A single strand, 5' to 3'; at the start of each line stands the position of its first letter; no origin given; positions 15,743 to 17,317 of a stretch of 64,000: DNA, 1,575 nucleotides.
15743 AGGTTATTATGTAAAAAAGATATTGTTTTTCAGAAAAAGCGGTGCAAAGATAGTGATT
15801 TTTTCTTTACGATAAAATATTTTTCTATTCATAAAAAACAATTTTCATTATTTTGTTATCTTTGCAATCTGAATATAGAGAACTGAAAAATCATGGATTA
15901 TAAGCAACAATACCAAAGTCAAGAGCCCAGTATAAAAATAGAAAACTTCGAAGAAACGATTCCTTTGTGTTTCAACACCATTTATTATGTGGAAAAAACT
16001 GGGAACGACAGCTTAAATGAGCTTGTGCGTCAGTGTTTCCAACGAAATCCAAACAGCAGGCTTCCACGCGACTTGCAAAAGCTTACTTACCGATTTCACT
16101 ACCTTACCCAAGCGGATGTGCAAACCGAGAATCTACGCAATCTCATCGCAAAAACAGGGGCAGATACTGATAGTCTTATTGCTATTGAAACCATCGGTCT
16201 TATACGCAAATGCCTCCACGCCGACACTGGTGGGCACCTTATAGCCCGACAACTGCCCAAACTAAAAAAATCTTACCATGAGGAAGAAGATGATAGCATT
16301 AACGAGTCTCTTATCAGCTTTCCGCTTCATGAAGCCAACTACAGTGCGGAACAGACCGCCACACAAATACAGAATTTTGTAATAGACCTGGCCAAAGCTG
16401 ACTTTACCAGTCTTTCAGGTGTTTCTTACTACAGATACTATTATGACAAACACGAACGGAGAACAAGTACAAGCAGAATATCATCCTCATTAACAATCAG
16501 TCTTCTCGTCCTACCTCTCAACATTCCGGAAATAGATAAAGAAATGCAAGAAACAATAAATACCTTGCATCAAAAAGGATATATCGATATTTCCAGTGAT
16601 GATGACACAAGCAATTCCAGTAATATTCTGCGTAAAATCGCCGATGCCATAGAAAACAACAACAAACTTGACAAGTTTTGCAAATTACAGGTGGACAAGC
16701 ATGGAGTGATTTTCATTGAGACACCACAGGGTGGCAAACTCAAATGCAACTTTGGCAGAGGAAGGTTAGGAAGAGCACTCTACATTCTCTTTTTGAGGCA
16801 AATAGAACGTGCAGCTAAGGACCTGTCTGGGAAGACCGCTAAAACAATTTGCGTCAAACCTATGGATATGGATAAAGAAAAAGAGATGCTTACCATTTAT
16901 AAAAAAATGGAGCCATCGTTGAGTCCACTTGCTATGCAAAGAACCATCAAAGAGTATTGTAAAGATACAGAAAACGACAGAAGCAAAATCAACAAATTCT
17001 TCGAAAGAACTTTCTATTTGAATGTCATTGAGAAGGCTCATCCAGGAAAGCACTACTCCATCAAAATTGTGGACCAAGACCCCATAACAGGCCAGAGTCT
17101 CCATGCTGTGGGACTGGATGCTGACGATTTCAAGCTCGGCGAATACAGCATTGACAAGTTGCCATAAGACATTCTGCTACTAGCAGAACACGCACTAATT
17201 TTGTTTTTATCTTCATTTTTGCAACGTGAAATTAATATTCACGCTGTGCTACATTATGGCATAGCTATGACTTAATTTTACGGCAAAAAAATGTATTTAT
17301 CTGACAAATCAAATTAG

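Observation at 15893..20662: Co-oriented four-gene cassette (orphan 424-aa protein, wHTH-AAA+ ATPase, 116-aa protein, PD-(D/E)xK-like protein) between housekeeping genes: candidate uncharacterised conflict system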

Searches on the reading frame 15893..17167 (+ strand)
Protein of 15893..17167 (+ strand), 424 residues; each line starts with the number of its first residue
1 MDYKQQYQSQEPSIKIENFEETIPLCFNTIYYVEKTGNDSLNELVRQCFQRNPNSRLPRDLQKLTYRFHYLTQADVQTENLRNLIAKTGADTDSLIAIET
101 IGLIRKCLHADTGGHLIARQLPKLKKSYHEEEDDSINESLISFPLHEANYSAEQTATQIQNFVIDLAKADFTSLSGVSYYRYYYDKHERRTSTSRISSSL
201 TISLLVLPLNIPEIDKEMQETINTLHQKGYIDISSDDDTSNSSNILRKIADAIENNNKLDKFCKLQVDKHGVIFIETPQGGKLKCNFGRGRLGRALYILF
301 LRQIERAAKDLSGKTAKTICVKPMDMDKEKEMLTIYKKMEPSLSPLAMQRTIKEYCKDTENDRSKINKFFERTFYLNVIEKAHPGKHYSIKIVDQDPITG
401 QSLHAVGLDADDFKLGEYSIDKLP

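Call 3: search_protein_families(library=pfam, proteins=[window:15893-17167:+], max_evalue=0.1)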
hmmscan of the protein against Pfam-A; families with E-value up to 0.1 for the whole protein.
window:15893-17167:+ (424 aa): 2 families
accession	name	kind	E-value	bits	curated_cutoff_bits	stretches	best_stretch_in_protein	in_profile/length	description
PF21730.2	Vma22_CCDC115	-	0.033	15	28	1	149-201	15-69/143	Vma22/CCDC115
PF24212.1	DUF7433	-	0.07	13.2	24.2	0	228-255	22-49/51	Family of unknown function (DUF7433)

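Call 4: search_protein_families(library=padloc, proteins=[window:15893-17167:+], max_evalue=1)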
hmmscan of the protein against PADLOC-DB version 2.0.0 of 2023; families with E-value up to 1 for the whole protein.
window:15893-17167:+ (424 aa): 0 families

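Call 5: search_protein_families(library=ncbifam, proteins=[window:15893-17167:+], max_evalue=0.1)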
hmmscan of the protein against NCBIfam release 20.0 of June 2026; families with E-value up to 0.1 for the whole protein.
window:15893-17167:+ (424 aa): 2 families
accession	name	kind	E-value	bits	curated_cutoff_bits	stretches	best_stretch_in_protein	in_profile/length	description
NF002305.0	PRK01229.1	equivalog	0.042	13.3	183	0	11-71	30-90/210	N-glycosylase/DNA lyase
NF051891.1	TransRegFurHelico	equivalog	0.068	13.1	200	0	330-391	30-92/148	ferric iron uptake transcriptional regulator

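Call 6: search_protein_families(library=phrogs, proteins=[window:15893-17167:+], max_evalue=0.1)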
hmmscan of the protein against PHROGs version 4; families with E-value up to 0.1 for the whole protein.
window:15893-17167:+ (424 aa): 0 families

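Call 31: find_homologous_proteins(query=window:15893-17167:+, max_evalue=0.001)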
Query window:15893-17167:+ (424 aa): 16 proteins with E <= 0.001 among 4048 candidates.
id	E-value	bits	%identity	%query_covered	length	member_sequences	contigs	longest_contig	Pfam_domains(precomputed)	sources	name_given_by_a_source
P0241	4.5e-280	946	100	100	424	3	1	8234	-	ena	-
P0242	1.6e-240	816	86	100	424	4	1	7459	-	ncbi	-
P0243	5.3e-236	801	83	100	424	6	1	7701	-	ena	-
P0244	1.2e-117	412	49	97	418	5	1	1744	-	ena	-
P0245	9.2e-92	326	44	97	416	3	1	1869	-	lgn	-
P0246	1.8e-91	325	43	96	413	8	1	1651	-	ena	-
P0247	1.3e-89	319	43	97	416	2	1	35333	-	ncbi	-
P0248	9.3e-89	316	44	96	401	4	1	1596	-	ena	-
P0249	6.5e-88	314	42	97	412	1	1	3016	-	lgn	-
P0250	6.9e-86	307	42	100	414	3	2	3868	-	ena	-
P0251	3.7e-27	114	42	43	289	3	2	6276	-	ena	-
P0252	2.1e-25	108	44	40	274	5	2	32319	-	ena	-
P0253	3.2e-23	101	38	44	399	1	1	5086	-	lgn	-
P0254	3.6e-23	100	38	44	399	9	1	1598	-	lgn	-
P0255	3.1e-21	94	32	63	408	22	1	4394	-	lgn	-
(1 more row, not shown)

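Call 45: predict_structure(alignment_id=A2)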
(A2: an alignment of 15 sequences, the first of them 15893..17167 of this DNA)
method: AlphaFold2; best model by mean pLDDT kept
length: 424 residues; sequences in the alignment: 15
mean_pLDDT: 69.7   pTM: 0.50
mean pLDDT of the five models: 69.7, 69.3, 61.8, 59.7, 49.9
residues with pLDDT >= 90: 33; 70-90: 218; 50-70: 96; < 50: 77
segments of 3 or more residues with pLDDT < 50: 1-10, 127-135, 190-207, 235-261, 375-380
pLDDT, mean of each block of 10 residues (from residue 1): 35 72 76 91 89 83 82 88 74 75 88 90 53 58 83 86 89 80 70 33 44 75 63 45 47 40 75 75 71 82 83 68 65 88 83 69 51 48 52 57 62 85 77
secondary structure, 60 per line:
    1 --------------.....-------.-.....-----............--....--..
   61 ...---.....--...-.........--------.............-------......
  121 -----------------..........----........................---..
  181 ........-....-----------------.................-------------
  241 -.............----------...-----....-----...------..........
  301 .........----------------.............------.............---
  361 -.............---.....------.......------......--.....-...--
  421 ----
elements in order: E15-19 E29-33 H39-50 H53-56 H59-63 E67-71 H78-86 H95-107 E115-120 E138-144 H152-175 H179-188 H190-193 H211-227 H242-254 E265-267 E273-276 E282-284 H291-309 H326-338 H345-357 H362-374 H378-382 E389-395 E402-407

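Call 56: fold_search(model_id=the predicted structure, library=pdb)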
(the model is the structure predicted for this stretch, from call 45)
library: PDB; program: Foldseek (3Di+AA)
matches with E <= 10: 186; with E <= 0.001: 0
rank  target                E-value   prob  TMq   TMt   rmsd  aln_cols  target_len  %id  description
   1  7ztb_B                1.2e-01  0.10  0.10  0.12  26.3       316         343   12  Structure of the Salmonella tRNA pyrophosphokinase CapRel (released 2022-11-23)
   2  7pla_A                1.5e-01  0.11  0.11  0.11  24.8       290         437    9  Cryo-EM structure of ShCas12k in complex with a sgRNA and a dsDNA target (released 2021-12-01)
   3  7cz5_R                8.0e-01  0.04  0.10  0.13  27.6       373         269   10  Cryo-EM structure of the human growth hormone-releasing hormone receptor-Gs protein complex (released 2020-11-18)
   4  7ax1_A                8.9e-01  0.04  0.07  0.06  23.0       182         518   13  Crystal structure of the human CCR4-CAF1 complex (released 2021-05-12)
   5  6kl9_A                9.8e-01  0.03  0.11  0.05  26.5       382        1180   11  Structure of LbCas12a-crRNA complex bound to AcrVA4 (form A complex) (released 2019-09-11)
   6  6wbf_A                1.3e+00  0.02  0.07  0.08  34.0       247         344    7  Cryo-EM structure of wild type human Pannexin 1 channel (released 2020-06-03)
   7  9c9y_A                1.5e+00  0.01  0.09  0.07  22.6       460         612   10  Human TOP3B-TDRD3 core complex in DNA pre-cleavage state (released 2024-07-17)
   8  6b6h_D                1.6e+00  0.03  0.13  0.06  23.0       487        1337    8  The cryo-EM structure of a bacterial class I transcription activation complex (released 2017-11-15)
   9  4phq_B                1.7e+00  0.03  0.08  0.11  26.6       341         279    8  ClyA CC6/264 ox (6-303) (released 2014-09-24)
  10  6wbk_E                1.7e+00  0.02  0.06  0.08  33.0       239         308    8  Cryo-EM structure of human Pannexin 1 channel with deletion of N-terminal helix and C-terminal tail (released 2020-06-03)
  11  6nzw_A                1.8e+00  0.02  0.07  0.08  30.8       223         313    9  LRRC8A-DCPIB in MSP1E3D1 nanodisc constricted state (released 2019-02-27)
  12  9ca1_A                1.8e+00  0.02  0.09  0.07  22.4       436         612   10  Human TOP3B-TDRD3 core complex in DNA religation state (released 2024-07-17)
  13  2p9s_D                1.9e+00  0.03  0.06  0.08  17.1       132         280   16  Structure of bovine Arp2/3 complex co-crystallized with ATP/Mg2+ (released 2007-05-29)
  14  8jd3_2                1.9e+00  0.01  0.08  0.06  42.4       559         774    9  Cryo-EM structure of Gi1-bound mGlu2-mGlu3 heterodimer (released 2023-06-21)
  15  8iqh_I                2.0e+00  0.02  0.09  0.05  21.1       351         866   12  Structure of Full-Length AsfvPrimPol in Apo-Form (released 2023-07-26)
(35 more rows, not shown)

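Call 57: search_protein_representatives(alignment_id=A2)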
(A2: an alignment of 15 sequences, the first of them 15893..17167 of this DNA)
Query: 15 sequences, 413 profile positions. Proteins with E-value up to 0.001 (for the whole library): 67; up to 1e-10: 48; up to 1e-30: 26. The best 67 are listed.
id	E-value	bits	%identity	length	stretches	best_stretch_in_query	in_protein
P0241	3.2e-180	616.1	-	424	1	1-411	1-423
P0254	2.5e-162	557.2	-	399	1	7-412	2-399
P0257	3.2e-139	481.1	-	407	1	9-413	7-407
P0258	8.6e-134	463.2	-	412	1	5-411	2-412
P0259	4.5e-127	441.0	-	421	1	6-412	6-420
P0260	8.0e-100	351.3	-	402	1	16-413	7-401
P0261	2.9e-94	333.0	-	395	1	13-408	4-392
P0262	2.9e-90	319.8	-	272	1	152-411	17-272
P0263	1.8e-79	284.2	-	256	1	1-257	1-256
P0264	4.0e-74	266.6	-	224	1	198-412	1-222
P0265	1.4e-65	238.5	-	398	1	18-411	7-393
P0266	5.9e-64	233.1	-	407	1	1-404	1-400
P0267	4.7e-62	226.8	-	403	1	1-404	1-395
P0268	1.1e-60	222.4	-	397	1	14-411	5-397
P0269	1.2e-60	222.2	-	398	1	25-410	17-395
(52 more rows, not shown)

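Call 80: search_solved_structures(query=A2, max_evalue=10)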
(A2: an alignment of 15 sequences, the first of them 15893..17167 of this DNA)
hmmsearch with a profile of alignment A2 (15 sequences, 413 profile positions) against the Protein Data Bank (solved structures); distinct sequences matched with E-value up to 10: 0.

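Call 85: list_cluster_members(proteins=[window:15893-17167:+, window:17324-19066:+, window:19128-19478:+, window:19589-20662:+, P0242, P0132, P0010, P0247])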
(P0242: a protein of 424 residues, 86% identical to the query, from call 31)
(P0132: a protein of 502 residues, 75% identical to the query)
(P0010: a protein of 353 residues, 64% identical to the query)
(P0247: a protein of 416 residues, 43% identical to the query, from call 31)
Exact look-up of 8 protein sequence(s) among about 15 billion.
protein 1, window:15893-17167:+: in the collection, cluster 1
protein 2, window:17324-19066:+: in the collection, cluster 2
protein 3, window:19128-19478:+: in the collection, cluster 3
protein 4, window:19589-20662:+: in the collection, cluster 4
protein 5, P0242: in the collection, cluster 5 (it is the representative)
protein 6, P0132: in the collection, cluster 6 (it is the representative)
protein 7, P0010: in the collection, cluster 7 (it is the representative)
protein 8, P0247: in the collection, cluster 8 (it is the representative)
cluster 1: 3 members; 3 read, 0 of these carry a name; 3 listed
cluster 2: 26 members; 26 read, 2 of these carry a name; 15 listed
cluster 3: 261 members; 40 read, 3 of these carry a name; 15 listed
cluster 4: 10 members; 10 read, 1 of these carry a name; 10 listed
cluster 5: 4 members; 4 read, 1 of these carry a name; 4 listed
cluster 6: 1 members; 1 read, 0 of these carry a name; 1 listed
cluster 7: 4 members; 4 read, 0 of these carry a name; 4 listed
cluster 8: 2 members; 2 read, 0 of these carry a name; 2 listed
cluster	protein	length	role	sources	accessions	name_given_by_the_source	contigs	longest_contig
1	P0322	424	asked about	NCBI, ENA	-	-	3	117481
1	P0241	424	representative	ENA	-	-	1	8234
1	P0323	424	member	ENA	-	-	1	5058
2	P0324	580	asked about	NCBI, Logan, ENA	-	-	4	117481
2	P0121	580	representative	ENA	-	-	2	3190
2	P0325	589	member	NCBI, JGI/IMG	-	hypothetical protein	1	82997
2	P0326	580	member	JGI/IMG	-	hypothetical protein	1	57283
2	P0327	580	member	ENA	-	-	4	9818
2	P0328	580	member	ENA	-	-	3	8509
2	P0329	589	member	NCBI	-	-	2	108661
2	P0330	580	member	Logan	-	-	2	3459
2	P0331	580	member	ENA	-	-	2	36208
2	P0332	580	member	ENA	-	-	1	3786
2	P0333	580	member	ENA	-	-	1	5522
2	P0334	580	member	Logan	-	-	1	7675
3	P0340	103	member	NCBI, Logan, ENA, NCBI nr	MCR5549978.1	MAG: hypothetical protein K6F40_03450 [Bacteroidales bacterium] | hypothetical protein [Bacteroidales bacterium]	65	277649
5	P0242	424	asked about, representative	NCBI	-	-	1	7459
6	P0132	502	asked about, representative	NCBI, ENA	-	-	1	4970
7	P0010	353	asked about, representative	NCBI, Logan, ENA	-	-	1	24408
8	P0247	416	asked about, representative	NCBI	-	-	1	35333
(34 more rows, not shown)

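Call 86: find_encoding_contigs(protein=P0242, flank=8000, max_places=4)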
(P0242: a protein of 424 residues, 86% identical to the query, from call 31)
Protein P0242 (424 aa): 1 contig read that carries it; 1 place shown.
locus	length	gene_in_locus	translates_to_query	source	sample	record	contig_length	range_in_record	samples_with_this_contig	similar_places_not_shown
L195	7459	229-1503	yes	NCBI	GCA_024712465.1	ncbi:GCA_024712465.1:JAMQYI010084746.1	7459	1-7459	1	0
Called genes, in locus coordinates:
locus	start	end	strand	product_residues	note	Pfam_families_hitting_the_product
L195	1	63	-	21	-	?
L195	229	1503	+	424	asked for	-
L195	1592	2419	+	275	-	-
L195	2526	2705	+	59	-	-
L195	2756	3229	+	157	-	PF06941:NT5C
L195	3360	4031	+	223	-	-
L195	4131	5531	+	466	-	PF14281:PDDEXK_4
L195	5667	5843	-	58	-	-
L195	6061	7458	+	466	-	?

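Call 87: find_encoding_contigs(protein=P0340, flank=8000, max_places=10)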
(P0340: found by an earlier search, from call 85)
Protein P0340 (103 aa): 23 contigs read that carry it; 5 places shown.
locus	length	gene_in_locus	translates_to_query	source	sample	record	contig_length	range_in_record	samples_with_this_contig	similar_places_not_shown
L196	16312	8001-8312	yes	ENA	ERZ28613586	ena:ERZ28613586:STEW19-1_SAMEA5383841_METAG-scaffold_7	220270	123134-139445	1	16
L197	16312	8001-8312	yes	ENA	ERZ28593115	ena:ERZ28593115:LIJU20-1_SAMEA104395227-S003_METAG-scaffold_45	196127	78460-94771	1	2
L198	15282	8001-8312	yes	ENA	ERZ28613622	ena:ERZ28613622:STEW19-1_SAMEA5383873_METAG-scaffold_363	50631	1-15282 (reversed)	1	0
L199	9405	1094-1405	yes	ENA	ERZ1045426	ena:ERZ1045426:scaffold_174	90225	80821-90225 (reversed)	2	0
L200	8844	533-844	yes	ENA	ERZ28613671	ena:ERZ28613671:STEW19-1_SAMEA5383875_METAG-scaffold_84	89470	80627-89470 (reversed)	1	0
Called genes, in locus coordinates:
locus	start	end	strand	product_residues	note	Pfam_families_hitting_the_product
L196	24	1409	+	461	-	PF14903:WG_beta_rep (faint)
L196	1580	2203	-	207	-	PF00472:RF-1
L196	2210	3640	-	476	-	PF01139:RtcB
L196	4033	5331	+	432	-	PF13173:AAA_14, PF13635:DUF4143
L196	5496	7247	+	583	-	PF00004:AAA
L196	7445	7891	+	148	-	PF05728:UPF0227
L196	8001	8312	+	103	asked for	-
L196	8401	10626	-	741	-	PF02384:N6_Mtase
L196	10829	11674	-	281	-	PF12760:Zn_ribbon_IS1595 (weak), PF12762:DDE_Tnp_IS1595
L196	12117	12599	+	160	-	-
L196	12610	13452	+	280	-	PF10021:PARG_cat_microb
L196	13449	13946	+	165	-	PF06941:NT5C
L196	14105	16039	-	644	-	PF00012:HSP70, PF14450:FtsA (faint), PF06723:MreB_Mbl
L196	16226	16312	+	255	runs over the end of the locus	-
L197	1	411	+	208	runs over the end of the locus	-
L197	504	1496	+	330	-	PF13306:LRR_5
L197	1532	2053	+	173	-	-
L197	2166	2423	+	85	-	-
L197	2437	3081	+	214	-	-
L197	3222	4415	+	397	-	PF05728:UPF0227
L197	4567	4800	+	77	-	-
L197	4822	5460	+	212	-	-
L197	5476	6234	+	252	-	-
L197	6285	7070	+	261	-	-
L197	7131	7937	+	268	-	-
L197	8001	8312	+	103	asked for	-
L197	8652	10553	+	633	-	PF01555:N6_N4_Mtase, PF18273:T3RM_EcoP15I_C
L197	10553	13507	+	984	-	PF04851:ResIII, PF19778:RE_endonuc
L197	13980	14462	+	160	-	-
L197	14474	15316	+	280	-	PF10021:PARG_cat_microb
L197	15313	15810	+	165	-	PF06941:NT5C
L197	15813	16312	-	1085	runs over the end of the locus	PF00580:UvrD-helicase, PF13245:AAA_19, PF13361:UvrD_C, PF13538:UvrD_C_2 (faint), PF12705:PDDEXK_1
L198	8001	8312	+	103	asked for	-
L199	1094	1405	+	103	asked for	-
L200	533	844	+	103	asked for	-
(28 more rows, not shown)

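Call 100: search_protein_families(library=pfam, proteins=[L195:1592-2419:+, L195:3360-4031:+, L197:7131-7937:+, L197:6285-7070:+, L197:5476-6234:+, L196:12117-12599:+], max_evalue=0.01)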
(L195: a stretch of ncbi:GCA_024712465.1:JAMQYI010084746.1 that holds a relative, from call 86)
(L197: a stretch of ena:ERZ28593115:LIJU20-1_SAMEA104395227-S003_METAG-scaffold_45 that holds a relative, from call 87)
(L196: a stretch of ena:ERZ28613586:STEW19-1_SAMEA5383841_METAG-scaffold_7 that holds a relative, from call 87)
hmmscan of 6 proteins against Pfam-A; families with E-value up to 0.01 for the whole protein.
L195:1592-2419:+ (275 aa): 0 families

L195:3360-4031:+ (223 aa): 0 families

L197:7131-7937:+ (268 aa): 0 families

L197:6285-7070:+ (261 aa): 0 families

L197:5476-6234:+ (252 aa): 0 families

L196:12117-12599:+ (160 aa): 1 family
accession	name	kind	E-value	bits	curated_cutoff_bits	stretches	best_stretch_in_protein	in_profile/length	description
PF02498.22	Bro-N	-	0.00042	21.3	25.6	1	14-110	2-91/96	BRO family, N-terminal domain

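Call 106: search_protein_families(library=pfam, alignment_id=A2, max_evalue=10)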
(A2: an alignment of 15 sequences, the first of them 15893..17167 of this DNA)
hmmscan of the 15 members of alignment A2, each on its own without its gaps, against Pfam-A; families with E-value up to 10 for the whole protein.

A. member 1, window:15893-17167:+ (424 aa): 2 families
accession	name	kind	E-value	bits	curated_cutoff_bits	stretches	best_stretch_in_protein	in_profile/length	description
PF21730.2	Vma22_CCDC115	-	0.033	15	28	1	149-201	15-69/143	Vma22/CCDC115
PF24212.1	DUF7433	-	0.07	13.2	24.2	1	228-255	22-49/51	Family of unknown function (DUF7433)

B. families by the number of members that match (of 15 scanned): 11 families
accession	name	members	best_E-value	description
PF25375.1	Lin-15B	3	0.074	Lin-15B-like domain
PF17959.7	EF-hand_14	2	0.045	EF-hand domain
PF14327.11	CSTF2_hinge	1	0.023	Hinge domain of cleavage stimulation factor subunit 2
PF01365.27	RYDR_ITPR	1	0.028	RIH domain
PF21730.2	Vma22_CCDC115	1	0.033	Vma22/CCDC115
PF24212.1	DUF7433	1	0.07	Family of unknown function (DUF7433)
PF09090.17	MIF4G_like_2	1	0.1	MIF4G like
PF16320.10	Ribosomal_L12_N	1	0.24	Ribosomal protein L7/L12 dimerisation domain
PF08711.16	Med26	1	0.24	TFIIS helical bundle-like domain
PF22709.1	Mu_Gam-Sipho_Gp157-TOTE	1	0.88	Mu Gam/Sipho_Gp157-like domain of the TOTE conflict systems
PF06657.18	Cep57_MT_bd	1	1.4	Centrosome microtubule-binding domain of Cep57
